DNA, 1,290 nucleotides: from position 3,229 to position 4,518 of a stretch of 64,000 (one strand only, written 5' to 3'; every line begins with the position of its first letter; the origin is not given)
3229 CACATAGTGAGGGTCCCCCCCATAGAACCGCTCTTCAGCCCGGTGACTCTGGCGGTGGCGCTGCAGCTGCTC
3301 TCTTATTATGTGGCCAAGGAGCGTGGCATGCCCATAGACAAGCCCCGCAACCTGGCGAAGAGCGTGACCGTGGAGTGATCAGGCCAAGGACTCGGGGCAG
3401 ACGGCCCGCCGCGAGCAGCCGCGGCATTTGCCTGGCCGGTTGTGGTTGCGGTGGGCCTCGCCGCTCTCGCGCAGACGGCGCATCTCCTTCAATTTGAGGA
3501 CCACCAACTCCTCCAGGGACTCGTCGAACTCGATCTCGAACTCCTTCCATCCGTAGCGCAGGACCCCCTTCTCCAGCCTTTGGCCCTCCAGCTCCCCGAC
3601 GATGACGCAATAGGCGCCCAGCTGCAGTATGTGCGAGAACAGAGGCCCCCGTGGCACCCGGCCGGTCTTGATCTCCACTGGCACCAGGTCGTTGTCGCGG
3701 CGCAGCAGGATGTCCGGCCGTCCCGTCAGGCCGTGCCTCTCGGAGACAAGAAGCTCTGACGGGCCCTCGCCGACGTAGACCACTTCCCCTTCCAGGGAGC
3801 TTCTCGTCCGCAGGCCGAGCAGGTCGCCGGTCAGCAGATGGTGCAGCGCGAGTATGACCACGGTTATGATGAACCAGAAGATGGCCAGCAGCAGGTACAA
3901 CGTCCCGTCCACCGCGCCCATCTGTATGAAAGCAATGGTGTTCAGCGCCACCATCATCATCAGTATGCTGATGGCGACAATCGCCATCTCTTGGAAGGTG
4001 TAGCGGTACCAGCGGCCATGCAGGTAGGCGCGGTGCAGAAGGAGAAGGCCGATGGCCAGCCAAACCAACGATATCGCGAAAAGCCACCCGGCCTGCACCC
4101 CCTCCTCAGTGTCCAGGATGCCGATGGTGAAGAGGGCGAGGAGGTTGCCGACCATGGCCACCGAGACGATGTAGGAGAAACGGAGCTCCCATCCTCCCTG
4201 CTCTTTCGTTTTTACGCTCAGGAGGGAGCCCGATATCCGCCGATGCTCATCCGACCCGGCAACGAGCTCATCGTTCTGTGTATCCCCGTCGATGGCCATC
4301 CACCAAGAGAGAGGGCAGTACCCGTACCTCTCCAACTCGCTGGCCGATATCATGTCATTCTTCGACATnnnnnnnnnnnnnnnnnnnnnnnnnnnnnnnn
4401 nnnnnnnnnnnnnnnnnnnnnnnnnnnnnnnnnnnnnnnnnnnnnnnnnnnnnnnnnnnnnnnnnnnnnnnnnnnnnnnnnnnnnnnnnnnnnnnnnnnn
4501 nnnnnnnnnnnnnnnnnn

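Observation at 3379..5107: Translationally coupled nuclease pair: a CDIN1/TPD-like PD-(D/E)xK protein plus a Cas4-like Fe-S nuclease split by four transmembrane helices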

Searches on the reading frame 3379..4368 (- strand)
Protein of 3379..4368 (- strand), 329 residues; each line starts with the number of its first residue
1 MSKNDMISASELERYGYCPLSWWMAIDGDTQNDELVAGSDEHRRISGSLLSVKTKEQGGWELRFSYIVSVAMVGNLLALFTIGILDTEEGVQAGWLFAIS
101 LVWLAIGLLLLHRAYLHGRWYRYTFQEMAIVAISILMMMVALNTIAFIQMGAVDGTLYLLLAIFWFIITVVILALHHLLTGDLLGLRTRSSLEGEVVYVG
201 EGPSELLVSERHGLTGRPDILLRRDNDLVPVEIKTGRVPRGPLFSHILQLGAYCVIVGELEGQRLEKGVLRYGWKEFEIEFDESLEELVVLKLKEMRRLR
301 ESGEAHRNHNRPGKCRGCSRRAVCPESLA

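Call 3: search_protein_families(library=pfam, proteins=[window:3379-4368:-], max_evalue=1)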
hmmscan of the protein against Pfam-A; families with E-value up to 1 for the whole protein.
window:3379-4368:- (329 aa): 4 families
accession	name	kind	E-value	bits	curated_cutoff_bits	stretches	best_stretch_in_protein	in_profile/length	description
PF12705.13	PDDEXK_1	-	6.8e-12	46.3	22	1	211-325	118-247/247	PD-(D/E)XK nuclease superfamily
PF01930.23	Cas_Cas4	-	1.9e-06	28.5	22.7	1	215-324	53-158/160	Domain of unknown function DUF83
PF17555.7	TssN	-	0.24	11.2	30.3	1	65-178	32-145/274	Type VI secretion system, TssN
PF14342.11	DUF4396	-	0.67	10.8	27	0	85-173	34-122/141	Domain of unknown function (DUF4396)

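Call 4: search_protein_families(library=ncbifam, proteins=[window:3379-4368:-], max_evalue=1)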
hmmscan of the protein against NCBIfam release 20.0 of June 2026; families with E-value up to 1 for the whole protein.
window:3379-4368:- (329 aa): 5 families
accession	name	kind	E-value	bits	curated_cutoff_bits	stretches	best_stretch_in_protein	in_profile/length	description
TIGR00372.1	cas4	equivalog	5.6e-18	65.4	65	1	207-325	61-179/180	CRISPR-associated protein Cas4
NF049935.1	cas4g_cas1g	exception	2.5e-12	46.1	560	1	207-324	68-189/546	CRISPR-associated endonuclease Cas4g/Cas1g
TIGR03023.1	WcaJ_sugtrans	equivalog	0.012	14.9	410.75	1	90-204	25-140/453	undecaprenyl-phosphate glucose phosphotransferase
TIGR03025.1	EPS_sugtrans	subfamily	0.015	14.6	295.55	1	78-203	14-135/445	exopolysaccharide biosynthesis polyprenyl glycosylphosphotransferase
NF043039.1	HgcAB_like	equivalog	0.51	9.9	285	1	61-189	153-278/350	HgcAB-like fusion protein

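Call 5: find_homologous_proteins(query=window:3379-4368:-)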
Query window:3379-4368:- (329 aa): 883 proteins with E <= 0.001 among 6671 candidates; the best 120 are listed.
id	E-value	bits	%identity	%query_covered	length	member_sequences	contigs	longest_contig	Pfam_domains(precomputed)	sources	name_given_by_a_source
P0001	6.2e-216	734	100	100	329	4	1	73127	PF01930.24,PF12705.14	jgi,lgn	-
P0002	4.7e-186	636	83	100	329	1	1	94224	PF01930.24,PF12705.14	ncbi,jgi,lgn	-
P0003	2.0e-116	407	55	100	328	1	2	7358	PF01930.24,PF12705.14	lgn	-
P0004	1.1e-115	404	55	100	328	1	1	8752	PF01930.24,PF12705.14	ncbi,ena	-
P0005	7.1e-114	399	56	100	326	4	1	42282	PF01930.24,PF12705.14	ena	-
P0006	9.9e-114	398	55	100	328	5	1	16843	PF01930.24,PF12705.14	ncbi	-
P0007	9.0e-109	382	54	94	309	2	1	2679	PF01930.24,PF12705.14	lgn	-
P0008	7.4e-97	343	47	98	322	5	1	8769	PF01930.24,PF12705.14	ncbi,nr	ncbi:MAG TPA: Dna2/Cas4 domain-containing protein [Candidatus Methanomethylophilaceae archaeon]|nr:D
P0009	1.7e-85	305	42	98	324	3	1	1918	PF01930.24,PF12705.14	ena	-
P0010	2.8e-85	305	43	98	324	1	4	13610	PF01930.24,PF12705.14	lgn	-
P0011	6.5e-83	297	43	98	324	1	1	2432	PF01930.24,PF12705.14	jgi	-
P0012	2.5e-76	275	41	98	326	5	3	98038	PF01930.24,PF12705.14,PF09874.15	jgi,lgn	jgi:CRISPR-associated exonuclease Cas4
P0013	1.5e-75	273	42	99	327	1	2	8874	PF01930.24,PF12705.14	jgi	jgi:CRISPR-associated exonuclease Cas4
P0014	2.0e-75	272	41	98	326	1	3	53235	PF01930.24,PF12705.14,PF09874.15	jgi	jgi:CRISPR-associated exonuclease Cas4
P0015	4.1e-75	271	41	99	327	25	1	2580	PF01930.24,PF12705.14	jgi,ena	-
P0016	5.8e-75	271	40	99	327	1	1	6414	PF01930.24,PF12705.14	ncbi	-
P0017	9.2e-75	270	42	98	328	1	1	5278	PF01930.24,PF12705.14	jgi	jgi:CRISPR-associated exonuclease Cas4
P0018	1.3e-74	270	40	100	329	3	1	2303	PF01930.24,PF12705.14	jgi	-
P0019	2.0e-74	269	41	98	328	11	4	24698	PF01930.24,PF12705.14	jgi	jgi:CRISPR-associated exonuclease Cas4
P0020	2.8e-74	268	41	99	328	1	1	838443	PF01930.24,PF12705.14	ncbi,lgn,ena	-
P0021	3.0e-74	268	40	99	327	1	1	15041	PF01930.24,PF12705.14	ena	-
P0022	3.3e-74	268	42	98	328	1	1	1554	PF01930.24,PF12705.14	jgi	jgi:CRISPR-associated exonuclease Cas4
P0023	3.5e-74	268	41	99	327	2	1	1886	PF01930.24,PF12705.14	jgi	jgi:CRISPR-associated exonuclease Cas4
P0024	4.5e-74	268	40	98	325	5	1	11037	PF01930.24,PF12705.14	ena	-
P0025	5.4e-74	268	41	98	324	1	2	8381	PF01930.24,PF12705.14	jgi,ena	-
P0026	5.8e-74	267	42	98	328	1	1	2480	PF01930.24,PF12705.14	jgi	jgi:CRISPR-associated exonuclease Cas4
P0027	5.9e-74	267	42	98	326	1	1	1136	PF01930.24,PF12705.14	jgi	jgi:CRISPR-associated exonuclease Cas4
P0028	5.9e-74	267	41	99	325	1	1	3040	PF01930.24,PF12705.14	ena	-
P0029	7.5e-74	267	40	99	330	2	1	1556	PF01930.24,PF12705.14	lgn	-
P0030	7.7e-74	267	40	99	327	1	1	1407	PF01930.24,PF12705.14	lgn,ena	-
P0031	1.0e-73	267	40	100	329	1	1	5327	PF01930.24,PF12705.14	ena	-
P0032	1.1e-73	267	40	99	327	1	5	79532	PF01930.24,PF12705.14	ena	-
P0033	1.1e-73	267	41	98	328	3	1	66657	PF01930.24,PF12705.14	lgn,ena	-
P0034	1.2e-73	266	42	98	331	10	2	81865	PF01930.24,PF12705.14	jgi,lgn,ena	jgi:CRISPR-associated exonuclease Cas4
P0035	1.2e-73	266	42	98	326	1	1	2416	PF01930.24,PF12705.14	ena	-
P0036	1.5e-73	266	40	100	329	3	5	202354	PF01930.24,PF12705.14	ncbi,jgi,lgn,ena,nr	ncbi:MAG TPA: PD-(D/E)XK nuclease family protein [Methanomassiliicoccales archaeon]|nr:PD-(D/E)XK nu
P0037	1.9e-73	266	40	99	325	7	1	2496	PF01930.24,PF12705.14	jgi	-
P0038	3.5e-73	265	41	99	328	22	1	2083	PF01930.24,PF12705.14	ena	-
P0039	3.9e-73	265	42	98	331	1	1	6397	PF01930.24,PF12705.14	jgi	jgi:CRISPR-associated exonuclease Cas4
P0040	4.6e-73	264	42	98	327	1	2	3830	PF01930.24,PF12705.14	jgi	jgi:CRISPR-associated exonuclease Cas4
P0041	5.1e-73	264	42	98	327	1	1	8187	PF01930.24,PF12705.14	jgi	jgi:CRISPR-associated exonuclease Cas4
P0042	6.5e-73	264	40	99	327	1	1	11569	PF01930.24,PF12705.14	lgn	-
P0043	7.6e-73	264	40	98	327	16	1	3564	PF01930.24,PF12705.14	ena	-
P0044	1.8e-72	263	43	99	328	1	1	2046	PF01930.24,PF12705.14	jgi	jgi:CRISPR-associated exonuclease Cas4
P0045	2.9e-72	262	39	99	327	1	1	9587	PF01930.24,PF12705.14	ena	-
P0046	3.5e-72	262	41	100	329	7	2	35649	PF01930.24,PF12705.14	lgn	-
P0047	3.7e-72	262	42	99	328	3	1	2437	PF01930.24,PF12705.14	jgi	jgi:CRISPR-associated exonuclease Cas4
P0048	3.8e-72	261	40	98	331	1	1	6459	PF01930.24,PF12705.14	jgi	jgi:CRISPR-associated exonuclease Cas4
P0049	4.5e-72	261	39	100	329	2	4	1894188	PF01930.24,PF12705.14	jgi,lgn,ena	jgi:CRISPR-associated exonuclease Cas4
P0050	4.6e-72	261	41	99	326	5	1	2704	PF01930.24,PF12705.14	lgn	-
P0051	4.7e-72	261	40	98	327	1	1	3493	PF01930.24,PF12705.14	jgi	jgi:CRISPR-associated exonuclease Cas4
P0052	4.7e-72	261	40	99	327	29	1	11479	PF01930.24,PF12705.14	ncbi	-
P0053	5.3e-72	261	38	99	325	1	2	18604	PF01930.24,PF12705.14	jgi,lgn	-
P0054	5.4e-72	261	38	99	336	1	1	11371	PF01930.24,PF12705.14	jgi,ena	jgi:CRISPR-associated exonuclease Cas4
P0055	5.8e-72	261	40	98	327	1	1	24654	PF01930.24,PF12705.14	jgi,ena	-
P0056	6.4e-72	261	39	100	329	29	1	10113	PF01930.24,PF12705.14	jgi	jgi:CRISPR-associated exonuclease Cas4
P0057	6.5e-72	261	40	98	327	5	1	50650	PF01930.24,PF12705.14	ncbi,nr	ncbi:MAG: CRISPR-associated protein Cas4 [Methanomassiliicoccales archaeon]|nr:CRISPR-associated pro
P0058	7.4e-72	261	42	99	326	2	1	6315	PF01930.24,PF12705.14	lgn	-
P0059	1.5e-71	260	41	99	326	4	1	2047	PF01930.24,PF12705.14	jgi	jgi:CRISPR-associated exonuclease Cas4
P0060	1.6e-71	259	40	98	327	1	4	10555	PF01930.24,PF12705.14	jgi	jgi:CRISPR-associated exonuclease Cas4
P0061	1.8e-71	259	41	98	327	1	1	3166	PF01930.24,PF12705.14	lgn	-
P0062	1.8e-71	259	39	98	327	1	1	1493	PF01930.24,PF12705.14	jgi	jgi:CRISPR-associated exonuclease Cas4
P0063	2.2e-71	259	39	98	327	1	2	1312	PF01930.24,PF12705.14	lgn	-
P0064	2.8e-71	259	41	98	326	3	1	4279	PF01930.24,PF12705.14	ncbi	ncbi:MAG: CRISPR-associated protein Cas4 [Methanomassiliicoccales archaeon]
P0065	3.2e-71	258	40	98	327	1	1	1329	PF01930.24,PF12705.14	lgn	-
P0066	5.3e-71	258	40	98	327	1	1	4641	PF01930.24,PF12705.14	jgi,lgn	jgi:CRISPR-associated exonuclease Cas4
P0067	6.3e-71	257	39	99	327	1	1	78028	PF01930.24,PF12705.14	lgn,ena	-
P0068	8.4e-71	257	38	98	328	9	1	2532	PF01930.24,PF12705.14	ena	-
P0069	9.6e-71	257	39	98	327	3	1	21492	PF01930.24,PF12705.14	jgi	-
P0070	1.0e-70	257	40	100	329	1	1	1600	PF01930.24,PF12705.14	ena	-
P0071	1.1e-70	257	40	98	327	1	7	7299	PF01930.24,PF12705.14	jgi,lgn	jgi:CRISPR-associated exonuclease Cas4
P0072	1.1e-70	257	41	98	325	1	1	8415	PF01930.24,PF12705.14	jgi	jgi:CRISPR-associated exonuclease Cas4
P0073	1.3e-70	256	40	100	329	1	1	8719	PF01930.24,PF12705.14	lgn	-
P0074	1.3e-70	256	41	100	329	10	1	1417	PF01930.24,PF12705.14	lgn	-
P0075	1.3e-70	256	41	100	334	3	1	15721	PF01930.24,PF12705.14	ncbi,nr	ncbi:MAG: PD-(D/E)XK nuclease family protein [Methanomassiliicoccales archaeon]|nr:PD-(D/E)XK nuclea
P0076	1.3e-70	256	40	98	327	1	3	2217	PF01930.24,PF12705.14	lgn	-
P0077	1.4e-70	256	40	98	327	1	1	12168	PF01930.24,PF12705.14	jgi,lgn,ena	-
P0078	1.5e-70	256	40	98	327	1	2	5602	PF01930.24,PF12705.14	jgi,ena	-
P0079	1.6e-70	256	40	98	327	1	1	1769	PF01930.24,PF12705.14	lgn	-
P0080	1.6e-70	256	39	100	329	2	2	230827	PF01930.24,PF12705.14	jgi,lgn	-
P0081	1.7e-70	256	39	100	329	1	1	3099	PF01930.24,PF12705.14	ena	-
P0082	1.7e-70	256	40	98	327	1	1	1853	PF01930.24,PF12705.14,PF07690.22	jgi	-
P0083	2.0e-70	256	38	98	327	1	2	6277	PF01930.24,PF12705.14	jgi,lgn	jgi:CRISPR-associated exonuclease Cas4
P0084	2.1e-70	256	39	98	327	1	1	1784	PF01930.24,PF12705.14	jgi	jgi:CRISPR-associated exonuclease Cas4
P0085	3.0e-70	255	40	100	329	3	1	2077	PF01930.24,PF12705.14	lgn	-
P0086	3.1e-70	255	40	98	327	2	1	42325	PF01930.24,PF12705.14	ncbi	-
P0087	3.3e-70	255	40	98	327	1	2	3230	PF01930.24,PF12705.14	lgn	-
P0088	3.7e-70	255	38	98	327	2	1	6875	PF01930.24,PF12705.14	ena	-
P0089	3.7e-70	255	40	98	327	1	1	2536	PF01930.24,PF12705.14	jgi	jgi:CRISPR-associated exonuclease Cas4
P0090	4.4e-70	255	42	98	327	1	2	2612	PF01930.24,PF12705.14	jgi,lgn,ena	jgi:CRISPR-associated exonuclease Cas4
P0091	4.4e-70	255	39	100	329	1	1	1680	PF01930.24,PF12705.14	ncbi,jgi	jgi:CRISPR-associated exonuclease Cas4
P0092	4.5e-70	255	41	98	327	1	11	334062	PF01930.24,PF12705.14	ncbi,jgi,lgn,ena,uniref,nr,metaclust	ncbi:CRISPR-associated protein Cas4 [Methanomassiliicoccus luminyensis]|jgi:CRISPR-associated exonuc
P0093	4.6e-70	255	40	98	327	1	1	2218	PF01930.24,PF12705.14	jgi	jgi:CRISPR-associated exonuclease Cas4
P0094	4.8e-70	255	38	98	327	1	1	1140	PF01930.24,PF12705.14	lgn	-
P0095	5.0e-70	254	39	98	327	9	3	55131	PF01930.24,PF12705.14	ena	-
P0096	5.5e-70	254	39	100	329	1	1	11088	PF01930.24,PF12705.14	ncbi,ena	-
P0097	7.4e-70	254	39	98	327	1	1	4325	PF04893.23,PF01930.24,PF12705.14,PF19554.5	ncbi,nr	ncbi:MAG: CRISPR-associated protein Cas4 [Methanomassiliicoccales archaeon]|nr:CRISPR-associated pro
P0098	7.8e-70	254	39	100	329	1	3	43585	PF01930.24,PF12705.14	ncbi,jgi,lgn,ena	-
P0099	8.2e-70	254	40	100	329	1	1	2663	PF01930.24,PF12705.14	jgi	-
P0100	9.3e-70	254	40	98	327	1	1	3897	PF01930.24,PF12705.14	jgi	jgi:CRISPR-associated exonuclease Cas4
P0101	1.0e-69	253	39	100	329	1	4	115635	PF01930.24,PF12705.14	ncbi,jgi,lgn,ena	ncbi:PD-(D/E)XK nuclease superfamily protein [anaerobic digester metagenome]|jgi:CRISPR-associated e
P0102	1.2e-69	253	40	100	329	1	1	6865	PF01930.24,PF12705.14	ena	-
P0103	1.2e-69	253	40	100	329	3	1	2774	PF01930.24,PF12705.14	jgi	jgi:CRISPR-associated exonuclease Cas4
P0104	1.5e-69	253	40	98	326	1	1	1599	PF01930.24,PF12705.14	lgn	-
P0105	1.5e-69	253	38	100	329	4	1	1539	PF01930.24,PF12705.14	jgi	jgi:CRISPR-associated exonuclease Cas4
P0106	1.8e-69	253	39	100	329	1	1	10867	PF01930.24,PF12705.14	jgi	-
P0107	2.1e-69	252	40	98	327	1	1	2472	PF01930.24,PF12705.14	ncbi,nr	ncbi:MAG TPA: CRISPR-associated protein Cas4 [Methanomassiliicoccales archaeon]|nr:CRISPR-associated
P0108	2.9e-69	252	40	100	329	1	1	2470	PF01930.24,PF12705.14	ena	-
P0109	3.0e-69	252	38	100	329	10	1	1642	PF01930.24,PF12705.14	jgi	-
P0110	3.6e-69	252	39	100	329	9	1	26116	PF01930.24,PF12705.14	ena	-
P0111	4.6e-69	251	37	98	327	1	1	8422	PF01930.24,PF12705.14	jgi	jgi:CRISPR-associated exonuclease Cas4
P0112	4.9e-69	251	39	98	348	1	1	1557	PF01930.24,PF12705.14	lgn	-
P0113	5.0e-69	251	38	100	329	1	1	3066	PF01930.24,PF12705.14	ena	-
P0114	6.0e-69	251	40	98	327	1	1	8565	PF01930.24,PF12705.14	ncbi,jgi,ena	ncbi:MAG: CRISPR-associated protein Cas4 [Methanomassiliicoccales archaeon]|jgi:CRISPR-associated ex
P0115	6.8e-69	251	39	98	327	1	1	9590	PF01930.24,PF12705.14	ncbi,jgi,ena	-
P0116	8.5e-69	250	36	99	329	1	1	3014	PF01930.24,PF12705.14,PF07690.22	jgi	-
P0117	9.2e-69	250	40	98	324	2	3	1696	PF01930.24,PF12705.14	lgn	-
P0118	1.6e-68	250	40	98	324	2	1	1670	PF01930.24,PF12705.14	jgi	-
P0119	2.6e-68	249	40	98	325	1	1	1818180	PF01930.24,PF12705.14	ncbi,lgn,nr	ncbi:MAG: CRISPR-associated protein Cas4 [Methanomassiliicoccales archaeon]|nr:MAG: CRISPR-associate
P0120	3.1e-68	249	38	98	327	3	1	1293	PF01930.24,PF12705.14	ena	-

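Call 7: find_encoding_contigs(protein=P0092, flank=6000, max_places=3)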
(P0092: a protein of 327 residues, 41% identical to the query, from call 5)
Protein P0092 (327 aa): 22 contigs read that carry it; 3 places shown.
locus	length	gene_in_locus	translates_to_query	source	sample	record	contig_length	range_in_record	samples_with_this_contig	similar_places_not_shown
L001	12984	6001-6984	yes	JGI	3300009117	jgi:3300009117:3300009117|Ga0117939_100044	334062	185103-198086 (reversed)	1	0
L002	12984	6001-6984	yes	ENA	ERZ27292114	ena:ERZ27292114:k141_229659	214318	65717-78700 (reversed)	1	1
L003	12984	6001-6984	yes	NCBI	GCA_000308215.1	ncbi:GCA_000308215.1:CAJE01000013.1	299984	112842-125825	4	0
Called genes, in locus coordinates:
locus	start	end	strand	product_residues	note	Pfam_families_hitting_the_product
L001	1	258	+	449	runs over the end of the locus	PF00890:FAD_binding_2 (faint), PF01266:DAO (faint), PF03486:HI0933_like (faint), PF07992:Pyr_redox_2, PF13450:NAD_binding_8 (faint), PF13738:Pyr_redox_3 (faint), PF00070:Pyr_redox, PF02852:Pyr_redox_dim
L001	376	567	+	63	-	-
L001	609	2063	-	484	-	PF03951:Gln-synt_N, PF00120:Gln-synt_C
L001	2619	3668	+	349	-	PF00579:tRNA-synt_1b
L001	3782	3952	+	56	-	-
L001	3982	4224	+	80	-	PF04457:MJ1316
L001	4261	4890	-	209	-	-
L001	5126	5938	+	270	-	PF14811:TPD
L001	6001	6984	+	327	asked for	PF12705:PDDEXK_1, PF01930:Cas_Cas4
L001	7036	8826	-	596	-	PF13230:GATase_4 (weak), PF13522:GATase_6, PF13537:GATase_7, PF01380:SIS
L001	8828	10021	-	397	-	PF00483:NTP_transferase, PF12804:NTP_transf_3, PF14602:Hexapep_2 (faint), PF24894:Hexapep_GlmU (faint), PF25084:LbH_EIF2B, PF00132:Hexapep, PF25087:GMPPB_C, PF00132:Hexapep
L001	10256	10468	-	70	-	-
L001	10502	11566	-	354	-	PF00037:Fer4 (faint), PF13237:Fer4_10 (faint), PF12838:Fer4_7 (weak), PF13183:Fer4_8, PF13534:Fer4_17 (weak), PF02754:CCG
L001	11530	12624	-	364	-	PF00890:FAD_binding_2 (faint)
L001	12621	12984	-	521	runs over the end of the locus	PF01266:DAO, PF04324:Fer2_BFD (faint)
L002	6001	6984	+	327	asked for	PF12705:PDDEXK_1, PF01930:Cas_Cas4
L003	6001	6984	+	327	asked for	PF12705:PDDEXK_1, PF01930:Cas_Cas4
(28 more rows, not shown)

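Call 8: find_encoding_contigs(protein=P0049, flank=6000, max_places=2)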
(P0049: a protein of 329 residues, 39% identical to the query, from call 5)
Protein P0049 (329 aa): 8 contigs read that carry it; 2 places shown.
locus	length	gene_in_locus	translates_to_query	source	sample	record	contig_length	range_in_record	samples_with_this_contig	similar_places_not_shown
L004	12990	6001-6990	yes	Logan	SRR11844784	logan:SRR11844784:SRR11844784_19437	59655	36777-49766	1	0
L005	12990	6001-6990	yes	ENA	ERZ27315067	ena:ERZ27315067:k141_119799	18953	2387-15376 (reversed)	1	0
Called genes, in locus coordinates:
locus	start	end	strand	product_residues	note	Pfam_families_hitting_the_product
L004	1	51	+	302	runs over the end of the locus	PF00005:ABC_tran, PF13304:AAA_21, PF27102:NodI_C (weak)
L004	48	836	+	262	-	PF01061:ABC2_membrane, PF12698:ABC2_membrane_3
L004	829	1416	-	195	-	PF00156:Pribosyltran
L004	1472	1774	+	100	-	PF00355:Rieske, PF13806:Rieske_2 (weak), PF22543:Rieske_4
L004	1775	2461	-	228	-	PF00156:Pribosyltran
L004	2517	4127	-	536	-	PF07969:Amidohydro_3 (faint), PF01979:Amidohydro_1, PF13382:Adenine_deam_C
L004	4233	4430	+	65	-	PF04457:MJ1316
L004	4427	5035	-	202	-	-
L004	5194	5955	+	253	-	PF14811:TPD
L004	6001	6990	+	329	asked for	PF12705:PDDEXK_1, PF01930:Cas_Cas4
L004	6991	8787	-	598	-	PF13522:GATase_6, PF13537:GATase_7, PF01380:SIS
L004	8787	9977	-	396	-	PF00483:NTP_transferase, PF12804:NTP_transf_3, PF00132:Hexapep, PF25084:LbH_EIF2B, PF00132:Hexapep (weak), PF24894:Hexapep_GlmU, PF25087:GMPPB_C (weak), PF00132:Hexapep (weak)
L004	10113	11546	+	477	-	PF07088:GvpD_P-loop, PF13191:AAA_16 (weak), PF06745:ATPase (weak), PF20440:GvpD_bR2 (faint)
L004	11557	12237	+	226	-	PF06745:ATPase, PF24336:DUF7504 (weak), PF23365:DUF7090 (weak)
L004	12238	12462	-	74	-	-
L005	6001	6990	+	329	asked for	PF12705:PDDEXK_1, PF01930:Cas_Cas4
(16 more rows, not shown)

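Call 9: find_encoding_contigs(protein=P0119, flank=6000, max_places=2)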
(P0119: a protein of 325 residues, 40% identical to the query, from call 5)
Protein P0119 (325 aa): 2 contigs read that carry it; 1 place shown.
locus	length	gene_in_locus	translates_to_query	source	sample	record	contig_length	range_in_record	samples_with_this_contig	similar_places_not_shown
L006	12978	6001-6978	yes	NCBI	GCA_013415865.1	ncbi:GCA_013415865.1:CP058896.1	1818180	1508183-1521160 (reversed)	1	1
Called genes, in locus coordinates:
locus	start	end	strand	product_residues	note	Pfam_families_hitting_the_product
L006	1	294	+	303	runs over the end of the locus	PF02463:SMC_N (weak), PF00005:ABC_tran, PF13304:AAA_21, PF27102:NodI_C (weak)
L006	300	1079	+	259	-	PF01061:ABC2_membrane, PF12698:ABC2_membrane_3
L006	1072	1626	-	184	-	PF00156:Pribosyltran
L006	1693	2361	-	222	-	PF00156:Pribosyltran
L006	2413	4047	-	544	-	PF01979:Amidohydro_1, PF07969:Amidohydro_3 (faint), PF13382:Adenine_deam_C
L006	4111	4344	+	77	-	PF04457:MJ1316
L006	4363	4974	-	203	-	-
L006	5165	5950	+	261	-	PF14811:TPD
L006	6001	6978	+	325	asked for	PF12705:PDDEXK_1, PF01930:Cas_Cas4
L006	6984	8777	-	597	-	PF13522:GATase_6, PF13537:GATase_7, PF01380:SIS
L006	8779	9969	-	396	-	PF00483:NTP_transferase, PF12804:NTP_transf_3, PF00132:Hexapep (weak), PF25084:LbH_EIF2B, PF25087:GMPPB_C, PF00132:Hexapep (weak), PF24894:Hexapep_GlmU (weak)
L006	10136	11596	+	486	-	PF07088:GvpD_P-loop, PF06745:ATPase (faint), PF20440:GvpD_bR2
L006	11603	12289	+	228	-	PF06745:ATPase, PF24336:DUF7504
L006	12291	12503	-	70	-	-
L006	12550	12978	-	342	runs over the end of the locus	PF13183:Fer4_8, PF13187:Fer4_9 (faint), PF13237:Fer4_10 (weak), PF13534:Fer4_17 (weak), PF02754:CCG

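Call 22: search_protein_families(library=padloc, proteins=[window:3379-4368:-], max_evalue=0.01)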
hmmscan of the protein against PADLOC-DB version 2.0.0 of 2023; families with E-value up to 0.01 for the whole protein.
window:3379-4368:- (329 aa): 16 families
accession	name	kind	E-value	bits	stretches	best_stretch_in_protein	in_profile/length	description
PDLC00943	Cas4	-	1.5e-18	65.4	1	207-325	61-179/180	CRISPR-associated protein Cas4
PDLC01250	Cas4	-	6.5e-18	63.6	1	207-325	55-168/168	"CAS-I,CAS-II,CAS-III,CAS-IV,CAS-V,CAS-VI; acquisition_associated"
PDLC01447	Cas4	-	9.5e-18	63.2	1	207-326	47-159/161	"CAS-I,CAS-II,CAS-III,CAS-IV,CAS-V,CAS-VI; acquisition_associated"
PDLC00944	Cas4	-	8.2e-17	59.9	1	207-325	60-177/177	Cas4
PDLC02034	Cas4d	-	5.2e-16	56.9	2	206-324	64-180/192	-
PDLC01773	Cas4c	-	7.6e-14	49.6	1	207-324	79-193/229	-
PDLC02035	Cas4d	-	1.9e-12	45.1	1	207-324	58-174/196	-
PDLC01611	Cas4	-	7.4e-11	40.6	1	217-324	54-156/158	"CAS-I,CAS-II,CAS-III,CAS-IV,CAS-V,CAS-VI; acquisition_associated"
PDLC01747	Cas1g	-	1.6e-09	34.9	1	207-324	56-176/523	-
PDLC02067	Cas1b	-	1e-08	32.5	1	207-324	50-174/533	-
PDLC02083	Cas4_II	-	7.8e-08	30.9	1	213-324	72-183/186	-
PDLC00060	DruK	-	2.8e-07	28.2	1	207-324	136-259/347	PD-(D/E)XK nuclease superfamily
PDLC00059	DruK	-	1.4e-06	25.7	1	206-324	118-234/326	PD-(D/E)XK nuclease superfamily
PDLC00058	DruK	-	2.3e-05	21.3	1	202-325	144-274/388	PD-(D/E)XK nuclease superfamily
PDLC02085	Cas4a2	-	8.3e-05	21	1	205-327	53-164/166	-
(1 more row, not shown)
